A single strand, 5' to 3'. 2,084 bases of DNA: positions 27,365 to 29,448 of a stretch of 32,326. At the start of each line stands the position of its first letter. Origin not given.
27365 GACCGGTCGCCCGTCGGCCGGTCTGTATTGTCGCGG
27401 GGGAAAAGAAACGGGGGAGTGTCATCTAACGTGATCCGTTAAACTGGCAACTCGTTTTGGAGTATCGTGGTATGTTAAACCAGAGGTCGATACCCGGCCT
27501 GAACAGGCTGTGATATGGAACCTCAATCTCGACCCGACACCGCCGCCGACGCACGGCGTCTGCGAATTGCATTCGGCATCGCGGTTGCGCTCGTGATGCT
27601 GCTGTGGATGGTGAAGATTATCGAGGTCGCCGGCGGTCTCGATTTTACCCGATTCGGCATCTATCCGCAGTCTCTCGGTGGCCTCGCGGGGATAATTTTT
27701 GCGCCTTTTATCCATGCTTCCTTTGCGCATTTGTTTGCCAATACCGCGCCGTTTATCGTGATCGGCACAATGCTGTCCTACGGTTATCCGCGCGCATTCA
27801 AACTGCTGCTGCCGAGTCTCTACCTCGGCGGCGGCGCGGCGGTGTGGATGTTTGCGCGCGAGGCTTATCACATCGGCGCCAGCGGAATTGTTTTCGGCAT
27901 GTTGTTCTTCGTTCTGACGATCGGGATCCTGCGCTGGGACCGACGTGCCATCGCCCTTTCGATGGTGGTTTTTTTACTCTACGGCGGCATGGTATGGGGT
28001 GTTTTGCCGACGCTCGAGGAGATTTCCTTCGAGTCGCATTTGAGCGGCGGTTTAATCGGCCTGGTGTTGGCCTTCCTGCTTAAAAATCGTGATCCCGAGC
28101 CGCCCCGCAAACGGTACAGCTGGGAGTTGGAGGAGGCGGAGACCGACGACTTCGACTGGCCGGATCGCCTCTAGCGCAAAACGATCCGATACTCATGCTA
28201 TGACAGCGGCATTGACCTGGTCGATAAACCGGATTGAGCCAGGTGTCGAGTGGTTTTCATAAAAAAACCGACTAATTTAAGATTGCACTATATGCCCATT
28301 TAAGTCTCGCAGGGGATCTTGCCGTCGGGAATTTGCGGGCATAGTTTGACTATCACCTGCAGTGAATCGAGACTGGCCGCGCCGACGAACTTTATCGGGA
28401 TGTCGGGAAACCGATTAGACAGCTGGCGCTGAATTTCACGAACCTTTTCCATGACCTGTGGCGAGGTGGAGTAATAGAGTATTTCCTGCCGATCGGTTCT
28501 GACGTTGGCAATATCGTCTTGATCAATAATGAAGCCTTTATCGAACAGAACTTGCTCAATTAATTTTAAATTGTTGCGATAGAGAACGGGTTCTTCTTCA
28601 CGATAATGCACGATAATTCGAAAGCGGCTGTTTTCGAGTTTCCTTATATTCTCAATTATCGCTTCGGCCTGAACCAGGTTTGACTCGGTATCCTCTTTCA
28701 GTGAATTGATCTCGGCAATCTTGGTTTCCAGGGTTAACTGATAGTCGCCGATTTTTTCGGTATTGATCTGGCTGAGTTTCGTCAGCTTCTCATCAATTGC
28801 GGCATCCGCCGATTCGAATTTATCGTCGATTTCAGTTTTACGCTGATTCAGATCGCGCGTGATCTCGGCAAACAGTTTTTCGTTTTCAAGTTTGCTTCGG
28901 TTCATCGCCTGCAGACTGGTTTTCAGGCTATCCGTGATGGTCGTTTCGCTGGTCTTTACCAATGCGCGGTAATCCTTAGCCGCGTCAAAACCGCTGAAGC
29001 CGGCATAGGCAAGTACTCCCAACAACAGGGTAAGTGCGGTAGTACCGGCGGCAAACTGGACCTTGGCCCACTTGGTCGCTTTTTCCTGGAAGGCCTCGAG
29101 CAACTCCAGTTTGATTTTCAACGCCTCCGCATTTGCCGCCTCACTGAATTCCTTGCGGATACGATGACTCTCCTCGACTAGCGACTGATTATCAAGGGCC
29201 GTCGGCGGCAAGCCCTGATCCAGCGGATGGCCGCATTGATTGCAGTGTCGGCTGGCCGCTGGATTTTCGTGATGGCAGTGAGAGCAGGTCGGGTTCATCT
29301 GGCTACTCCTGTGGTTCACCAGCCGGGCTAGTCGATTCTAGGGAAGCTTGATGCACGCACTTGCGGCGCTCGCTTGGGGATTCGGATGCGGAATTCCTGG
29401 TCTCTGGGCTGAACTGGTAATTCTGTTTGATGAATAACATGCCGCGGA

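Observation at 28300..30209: Lipoprotein plus Zn-ribbon/TM/coiled-coil two-gene module at the edge of a foreign-DNA islet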

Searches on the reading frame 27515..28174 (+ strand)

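Call 6: search_protein_families(library=pfam, max_evalue=1, proteins=[window:27515-28174:+])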
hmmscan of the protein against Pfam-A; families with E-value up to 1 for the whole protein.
window:27515-28174:+ (219 aa): 1 family
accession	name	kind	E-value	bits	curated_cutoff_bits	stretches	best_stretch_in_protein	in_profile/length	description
PF01694.28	Rhomboid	-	2.6e-18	67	22.6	1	58-190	5-141/143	Rhomboid domain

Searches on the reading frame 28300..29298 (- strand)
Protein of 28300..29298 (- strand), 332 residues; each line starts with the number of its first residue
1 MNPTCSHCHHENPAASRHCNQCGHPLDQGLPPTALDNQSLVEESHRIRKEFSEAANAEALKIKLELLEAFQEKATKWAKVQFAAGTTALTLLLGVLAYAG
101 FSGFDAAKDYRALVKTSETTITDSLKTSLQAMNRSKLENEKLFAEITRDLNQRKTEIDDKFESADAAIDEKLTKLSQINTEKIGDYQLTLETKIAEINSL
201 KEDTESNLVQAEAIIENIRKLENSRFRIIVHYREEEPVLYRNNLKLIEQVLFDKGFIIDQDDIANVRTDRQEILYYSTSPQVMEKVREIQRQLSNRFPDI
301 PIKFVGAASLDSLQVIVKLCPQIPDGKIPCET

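Call 6: search_protein_families(library=pfam, max_evalue=1, proteins=[window:28303-29298:-])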
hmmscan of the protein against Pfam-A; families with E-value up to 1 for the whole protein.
seq(332 aa): 10 families
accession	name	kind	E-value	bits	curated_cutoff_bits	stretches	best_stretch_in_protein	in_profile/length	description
PF12773.13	DZR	-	5e-05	23.8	27.3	1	5-27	1-23/45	Double zinc ribbon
PF13240.11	Zn_Ribbon_1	-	0.00019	21.6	25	1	5-26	2-23/23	zinc-ribbon domain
PF00641.23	Zn_ribbon_RanBP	-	0.012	15.3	27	1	4-23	6-25/30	Zn-finger in Ran binding protein and others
PF18912.6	DZR_2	-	0.023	15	27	1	4-29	23-49/56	Double zinc ribbon domain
PF23067.1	MG280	-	0.045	13.7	27.4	1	82-234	14-154/259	Uncharacterised protein MG280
PF18477.7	PIN_9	-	0.091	13.4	26.3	1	109-170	21-82/116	PIN like domain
PF14803.11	Zn_ribbon_Nudix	-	0.096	13.1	25.6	1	17-32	1-16/34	Nudix N-terminal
PF24463.1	DUF7577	-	0.23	11.5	28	1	4-26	4-26/27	Domain of unknown function (DUF7577)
PF18077.6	DUF5595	-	0.25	11.9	29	1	137-200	7-70/73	Domain of unknown function (DUF5595)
PF07361.16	Cytochrom_B562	-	0.68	11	30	1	149-223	21-95/102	Cytochrome b562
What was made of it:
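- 29233..29286 (-): B residues 5-22: CxxC-x10-CxxC zinc ribbon, predicted cytoplasmic. Pfam DZR E 5e-5 and Zn_Ribbon_1 E 2e-4, both below the gathering scores (call 6).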

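Call 7: search_protein_families(library=ncbifam, max_evalue=1, proteins=[window:28303-29298:-])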
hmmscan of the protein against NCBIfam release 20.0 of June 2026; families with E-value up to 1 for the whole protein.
seq(332 aa): 5 families
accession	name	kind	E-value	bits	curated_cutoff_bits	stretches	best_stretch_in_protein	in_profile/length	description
NF053632.1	heli_RadD_YejH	equivalog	0.034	12.4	720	1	4-63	431-493/573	DNA repair helicase RadD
TIGR01976.1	am_tr_V_VC1184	hypoth_equivalog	0.14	11.4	352.35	1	73-150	237-312/401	cysteine desulfurase-like protein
NF045780.1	TrlF_fam_ATP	equivalog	0.16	10.7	350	1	63-280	507-737/944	TrlF family AAA-like ATPase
NF045510.1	4Cys_prefix_kin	domain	0.17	12.1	24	1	7-26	6-26/26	4-Cys prefix domain-containing protein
NF011149.0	PRK14559.1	equivalog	0.89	8.2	374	0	5-152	4-98/642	serine/threonine phosphatase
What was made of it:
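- Closest known: Envelope-stress sensor pairs. Different: No sequence or family match was found (calls 6, 7).
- Checked: No Pfam or NCBIfam family matches A. B gives only weak zinc-ribbon hits below the curated cut-offs (calls 6, 7).
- There is no match to anti-sigma families (calls 6, 7).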

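Call 8: find_homologous_proteins(query=window:28303-29298:-)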
Query seq(332 aa) (332 aa): 9 proteins with E <= 0.001 among 2706 candidates.
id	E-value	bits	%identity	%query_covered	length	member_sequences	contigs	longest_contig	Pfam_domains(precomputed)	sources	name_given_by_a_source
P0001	1.4e-206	703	97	100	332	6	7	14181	-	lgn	-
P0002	8.3e-102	359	55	97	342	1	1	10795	-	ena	-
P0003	1.7e-80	289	54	84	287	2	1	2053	-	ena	-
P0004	1.4e-75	273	44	97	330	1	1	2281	-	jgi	jgi:hypothetical protein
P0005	1.0e-72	263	43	97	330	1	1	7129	-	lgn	-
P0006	3.1e-72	262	43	99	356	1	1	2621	-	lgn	-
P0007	2.6e-61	226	39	97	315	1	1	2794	-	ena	-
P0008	2.9e-59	219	37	97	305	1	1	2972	-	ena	-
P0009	1.2e-52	197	36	97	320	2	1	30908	PF13240.12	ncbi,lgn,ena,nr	ncbi:MAG TPA: zinc ribbon domain-containing protein [Gammaproteobacteria bacterium]|nr:zinc ribbon d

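Call 13: find_encoding_contigs(protein=P0009, flank=10000, max_places=3)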
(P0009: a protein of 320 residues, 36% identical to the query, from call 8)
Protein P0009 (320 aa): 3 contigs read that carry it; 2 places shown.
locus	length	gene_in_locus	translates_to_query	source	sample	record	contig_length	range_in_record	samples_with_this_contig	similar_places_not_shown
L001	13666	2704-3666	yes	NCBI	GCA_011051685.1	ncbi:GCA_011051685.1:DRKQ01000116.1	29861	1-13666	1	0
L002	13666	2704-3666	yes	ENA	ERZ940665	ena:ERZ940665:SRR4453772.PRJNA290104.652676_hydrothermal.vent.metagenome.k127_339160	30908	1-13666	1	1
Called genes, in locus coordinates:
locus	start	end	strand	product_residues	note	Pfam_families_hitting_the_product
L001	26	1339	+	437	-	PF00202:Aminotran_3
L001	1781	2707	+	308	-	-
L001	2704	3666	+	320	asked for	PF13240:Zn_Ribbon_1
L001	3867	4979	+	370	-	PF13439:Glyco_transf_4, PF13579:Glyco_trans_4_4, PF00534:Glycos_transf_1, PF13692:Glyco_trans_1_4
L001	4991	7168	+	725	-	PF14742:GDE_N_bis, PF06202:GDE_C, PF22422:MGH1-like_GH, PF01204:Trehalase (faint), PF17389:Bac_rhamnosid6H (weak)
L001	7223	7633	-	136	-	PF02635:DsrE (weak)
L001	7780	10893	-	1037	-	PF00873:ACR_tran, PF02355:SecD_SecF_C (faint)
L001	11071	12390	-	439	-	PF25917:BSH_RND (weak), PF25973:BSH_CzcB (weak), PF25967:RND-MFP_C (weak)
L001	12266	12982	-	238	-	PF01022:HTH_5, PF12802:MarR_2 (faint), PF12840:HTH_20, PF13412:HTH_24 (weak), PF25212:HVO_A0114 (weak), PF00581:Rhodanese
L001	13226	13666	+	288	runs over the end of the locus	PF04116:FA_hydroxylase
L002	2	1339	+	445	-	?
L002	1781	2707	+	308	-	-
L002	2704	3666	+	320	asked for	PF13240:Zn_Ribbon_1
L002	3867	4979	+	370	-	PF13439:Glyco_transf_4, PF13579:Glyco_trans_4_4, PF00534:Glycos_transf_1, PF13692:Glyco_trans_1_4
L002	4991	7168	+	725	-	PF14742:GDE_N_bis, PF06202:GDE_C, PF22422:MGH1-like_GH, PF01204:Trehalase (faint), PF17389:Bac_rhamnosid6H (weak)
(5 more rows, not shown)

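Call 14: find_encoding_contigs(protein=P0001, flank=10000, max_places=6)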
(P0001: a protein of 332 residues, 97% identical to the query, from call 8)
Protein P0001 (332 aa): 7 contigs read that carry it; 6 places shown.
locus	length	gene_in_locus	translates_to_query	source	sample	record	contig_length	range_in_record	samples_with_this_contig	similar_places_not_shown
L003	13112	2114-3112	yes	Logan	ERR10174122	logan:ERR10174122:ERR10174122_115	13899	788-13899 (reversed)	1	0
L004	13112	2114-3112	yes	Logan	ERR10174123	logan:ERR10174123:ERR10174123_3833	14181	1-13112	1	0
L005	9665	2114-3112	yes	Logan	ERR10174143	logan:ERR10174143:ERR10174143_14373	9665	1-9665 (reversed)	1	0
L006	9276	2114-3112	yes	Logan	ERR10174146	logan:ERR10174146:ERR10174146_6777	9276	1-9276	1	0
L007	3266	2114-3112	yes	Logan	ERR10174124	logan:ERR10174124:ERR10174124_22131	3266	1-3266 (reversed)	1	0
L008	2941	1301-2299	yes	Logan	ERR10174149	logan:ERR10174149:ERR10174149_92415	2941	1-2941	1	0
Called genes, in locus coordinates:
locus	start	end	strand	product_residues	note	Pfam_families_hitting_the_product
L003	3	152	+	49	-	?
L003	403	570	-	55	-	-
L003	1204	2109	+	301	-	-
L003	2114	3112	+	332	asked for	-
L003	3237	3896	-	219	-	PF01694:Rhomboid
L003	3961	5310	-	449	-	PF00089:Trypsin, PF13365:Trypsin_2, PF00595:PDZ, PF13180:PDZ_2, PF17820:PDZ_6, PF00595:PDZ (weak), PF13180:PDZ_2 (weak), PF17820:PDZ_6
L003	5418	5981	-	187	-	PF00011:HSP20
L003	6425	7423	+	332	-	PF13641:Glyco_tranf_2_3, PF00535:Glycos_transf_2, PF10111:Glyco_tranf_2_2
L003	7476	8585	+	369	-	PF13439:Glyco_transf_4, PF13579:Glyco_trans_4_4, PF20706:GT4-conflict, PF00534:Glycos_transf_1, PF13692:Glyco_trans_1_4, PF13524:Glyco_trans_1_2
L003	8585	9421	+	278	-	PF00535:Glycos_transf_2, PF10111:Glyco_tranf_2_2 (weak), PF13641:Glyco_tranf_2_3, PF02709:Glyco_transf_7C (weak)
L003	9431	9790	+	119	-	PF01258:zf-dskA_traR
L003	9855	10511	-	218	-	PF10707:YrbL-PhoP_reg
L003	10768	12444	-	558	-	PF01145:Band_7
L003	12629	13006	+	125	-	-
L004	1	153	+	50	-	?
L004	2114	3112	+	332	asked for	-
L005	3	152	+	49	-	?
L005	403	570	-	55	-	-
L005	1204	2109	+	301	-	-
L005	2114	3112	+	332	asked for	-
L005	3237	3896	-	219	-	PF01694:Rhomboid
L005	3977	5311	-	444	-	PF00089:Trypsin, PF13365:Trypsin_2, PF00595:PDZ, PF13180:PDZ_2, PF17820:PDZ_6, PF00595:PDZ (weak), PF13180:PDZ_2 (weak), PF17820:PDZ_6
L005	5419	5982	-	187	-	PF00011:HSP20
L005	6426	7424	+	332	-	PF13641:Glyco_tranf_2_3, PF00535:Glycos_transf_2, PF10111:Glyco_tranf_2_2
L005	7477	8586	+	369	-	PF13439:Glyco_transf_4, PF13579:Glyco_trans_4_4, PF20706:GT4-conflict, PF00534:Glycos_transf_1, PF13692:Glyco_trans_1_4, PF13524:Glyco_trans_1_2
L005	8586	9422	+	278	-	PF00535:Glycos_transf_2, PF10111:Glyco_tranf_2_2 (weak), PF13641:Glyco_tranf_2_3, PF02709:Glyco_transf_7C (weak)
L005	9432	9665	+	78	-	?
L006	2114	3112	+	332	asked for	-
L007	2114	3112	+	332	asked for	-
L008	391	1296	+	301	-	-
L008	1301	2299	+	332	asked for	-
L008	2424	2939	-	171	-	?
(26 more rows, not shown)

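Call 19: find_homologous_proteins(query=A2)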
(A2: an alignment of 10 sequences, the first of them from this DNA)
Query A2 (10 sequences) (332 aa, profile of the alignment): 11 proteins with E <= 0.001 among 8000 candidates.
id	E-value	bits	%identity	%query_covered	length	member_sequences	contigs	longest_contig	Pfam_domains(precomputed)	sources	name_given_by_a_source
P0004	3.5e-152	524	44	97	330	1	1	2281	-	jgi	jgi:hypothetical protein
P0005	2.9e-150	518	43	97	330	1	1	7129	-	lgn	-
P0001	2.9e-148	511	97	100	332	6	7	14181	-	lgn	-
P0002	3.9e-140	485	55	97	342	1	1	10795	-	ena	-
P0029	7.0e-140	484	44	97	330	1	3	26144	-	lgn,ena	-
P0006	8.0e-134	464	43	99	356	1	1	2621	-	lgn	-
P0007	1.6e-130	453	39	97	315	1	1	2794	-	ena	-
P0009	1.6e-126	440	36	97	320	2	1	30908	PF13240.12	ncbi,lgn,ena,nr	ncbi:MAG TPA: zinc ribbon domain-containing protein [Gammaproteobacteria bacterium]|nr:zinc ribbon d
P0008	6.2e-124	431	37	97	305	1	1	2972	-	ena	-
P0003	9.6e-121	421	54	84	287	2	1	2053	-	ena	-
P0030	1.6e-67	246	32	100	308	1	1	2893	PF13240.12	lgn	-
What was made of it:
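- On Zinc ribbon (Pfam DZR PF12773 / Zn_Ribbon_1 PF13240): Some homologues carry a precomputed PF13240 hit (calls 8, 19).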

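Call 34: predict_structure(alignment_id=A3)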
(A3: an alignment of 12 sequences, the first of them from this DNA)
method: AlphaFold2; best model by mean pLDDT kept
length: 332 residues; sequences in the alignment: 12
mean_pLDDT: 71.2   pTM: 0.39
mean pLDDT of the five models: 71.2, 63.5, 57.8, 55.9, 54.7
residues with pLDDT >= 90: 10; 70-90: 194; 50-70: 80; < 50: 48
segments of 3 or more residues with pLDDT < 50: 29-36, 76-85, 87-94, 96-108
pLDDT, mean of each block of 10 residues (from residue 1): 77 79 67 47 71 70 59 49 45 44 43 65 77 80 82 81 76 65 74 86 89 89 87 68 81 83 55 86 90 80 75 82 53 51
secondary structure, 60 per line:
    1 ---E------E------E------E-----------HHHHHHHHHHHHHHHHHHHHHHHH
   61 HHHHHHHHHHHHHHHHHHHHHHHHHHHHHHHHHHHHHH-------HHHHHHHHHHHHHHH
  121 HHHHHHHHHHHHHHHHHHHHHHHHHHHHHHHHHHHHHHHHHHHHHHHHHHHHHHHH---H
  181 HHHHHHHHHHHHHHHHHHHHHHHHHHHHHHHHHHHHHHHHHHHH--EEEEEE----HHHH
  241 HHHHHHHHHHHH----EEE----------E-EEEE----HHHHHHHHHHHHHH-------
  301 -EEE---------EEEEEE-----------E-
elements in order: H37-98 H106-176 H180-224 E227-232 H237-252 E257-259 E272-275 H280-293 E302-304 E314-319
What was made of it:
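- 28627..28983 (-): B residues 106-224: poorly conserved helical stalk (putative coiled coil), predicted periplasmic. AF2 helices 106-176 and 180-224 (call 34).
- The whole-protein B model has modest confidence (pLDDT 71, pTM 0.39; call 34).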

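Call 64: search_protein_families(library=padloc, max_evalue=0.1, proteins=[window:28300-29298:-])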
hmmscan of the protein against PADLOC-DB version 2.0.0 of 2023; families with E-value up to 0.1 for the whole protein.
window:28300-29298:- (332 aa): 1 family
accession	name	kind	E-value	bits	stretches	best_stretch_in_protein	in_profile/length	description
PDLC03859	LmuB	-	0.006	13.8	1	16-223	331-480/611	-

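Call 65: search_protein_families(library=phrogs, max_evalue=0.1, proteins=[window:28300-29298:-])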
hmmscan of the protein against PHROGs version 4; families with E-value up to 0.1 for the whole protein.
window:28300-29298:- (332 aa): 2 families
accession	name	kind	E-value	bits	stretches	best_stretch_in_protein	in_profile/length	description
phrog_8387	-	unknown function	0.03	14.9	1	168-277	100-204/252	-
phrog_2546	-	unknown function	0.067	14.4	0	5-47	3-46/180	-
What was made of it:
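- PADLOC gives only a coiled-coil-type LmuB hit at E 0.006, and PHROGs gives nothing credible (calls 64, 65).
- Tried and rejected: Pfam, NCBIfam, PADLOC and PHROGs scans of A and B gave nothing beyond weak zinc-ribbon hits (calls 6, 7, 64, 65).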

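Call 73: fold_search(model_id=the predicted structure, library=pdb)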
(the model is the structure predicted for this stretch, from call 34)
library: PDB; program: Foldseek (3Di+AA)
matches with E <= 10: 577; with E <= 0.001: 0
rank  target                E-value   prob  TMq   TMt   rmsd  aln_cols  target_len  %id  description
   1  2m5y_MODEL_1_A        1.1e-02  0.97  0.19  0.42   4.9        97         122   10  Solution Structure of the C-terminal domain of RV0431 (released 2014-02-26)
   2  8qos_A                1.7e-01  0.30  0.12  0.27   8.6        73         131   19  Capra hircus reactive intermediate deaminase A - V25W (released 2024-06-26)
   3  4kq6_E                2.5e-01  0.21  0.12  0.23  13.5       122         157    8  Product complex of lumazine synthase from candida glabrata (released 2013-05-29)
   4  4g0o_B                2.5e-01  0.10  0.11  0.22  12.6       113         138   14  Crystal structure of Arabidopsis thaliana AGO5 MID domain (released 2012-07-25)
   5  6hzg                  2.7e-01  0.25  0.11  0.06  10.5       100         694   10  BP0997, GH138 enzyme targeting pectin rhamnogalacturonan II (released 2019-03-20)
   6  1sxg_B                2.9e-01  0.23  0.13  0.15  11.3        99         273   11  Structural studies on the apo transcription factor form B. megaterium (released 2004-10-19)
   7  7swq_A                2.9e-01  0.13  0.11  0.05  13.5       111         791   11  Cryo-EM structure of Arabidopsis Ago10-guide-target RNA complex in a bent duplex conformation (released 2022-11-23)
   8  7p9b_A                3.1e-01  0.30  0.12  0.06  13.7        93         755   15  Providencia stuartii Arginine decarboxylase (Adc), decamer structure (released 2022-04-20)
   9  4xxb_B                3.7e-01  0.98  0.08  0.56   1.7        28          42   36  Crystal structure of human MDM2-RPL11 (released 2015-08-12)
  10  7epf                  4.0e-01  0.21  0.12  0.11  10.9        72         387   15  Crystal structure of mGlu2 bound to NAM597 (released 2021-06-23)
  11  2q7d_B                4.0e-01  0.13  0.11  0.11  13.5        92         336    9  Crystal Structure of Human Inositol 1,3,4-Trisphosphate 5/6-kinase (ITPK1) in complex with AMPPNP and Mn2+ (released 2007-07-03)
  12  4kq6_A                4.2e-01  0.18  0.12  0.23  12.9       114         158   10  Product complex of lumazine synthase from candida glabrata (released 2013-05-29)
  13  8eac_B                4.2e-01  0.10  0.11  0.13  13.2       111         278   11  Thermus thermophilus methylenetetrahydrofolate reductase (released 2023-01-18)
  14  5v4d_A                4.8e-01  0.16  0.11  0.25   9.2        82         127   16  Crystal Structure of the Protein of Unknown Function of the Conserved Rid Protein Family YyfA from Yersinia pestis (released 2017-04-05)
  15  4p1z_C                4.8e-01  0.12  0.10  0.24  13.2        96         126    9  Structure of the MID domain from MIWI (released 2014-05-07)
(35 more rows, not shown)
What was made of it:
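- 29233..29286 (-): Foldseek matches RanBP2-type zinc fingers with probability 0.90-0.98 (call 73).
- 28303..28626 (-): B residues 225-332: C-terminal alpha/beta domain with a LytR_C-like fold, plus a Cys pair (C320, C330). Foldseek top hit is 2m5y, the Rv0431 C-terminal domain: E 0.011, probability 0.97 (call 73).
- On LytR_C domain (Pfam PF13399): Foldseek rank 1 is 2m5y: E 0.011, probability 0.97, TM 0.42 normalised to the target (call 73).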

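Call 76: find_related_loci(query=A3, collection=viral_contigs, flank=5000)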
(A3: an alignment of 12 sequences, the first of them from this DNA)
Query A3 (332 aa) in viral_contigs; peptide patterns used: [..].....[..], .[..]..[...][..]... (x = any residue, [..] = any of these).
122 stretches matched a pattern, but none encodes a relative of the query by tblastn (E <= 1e-3).
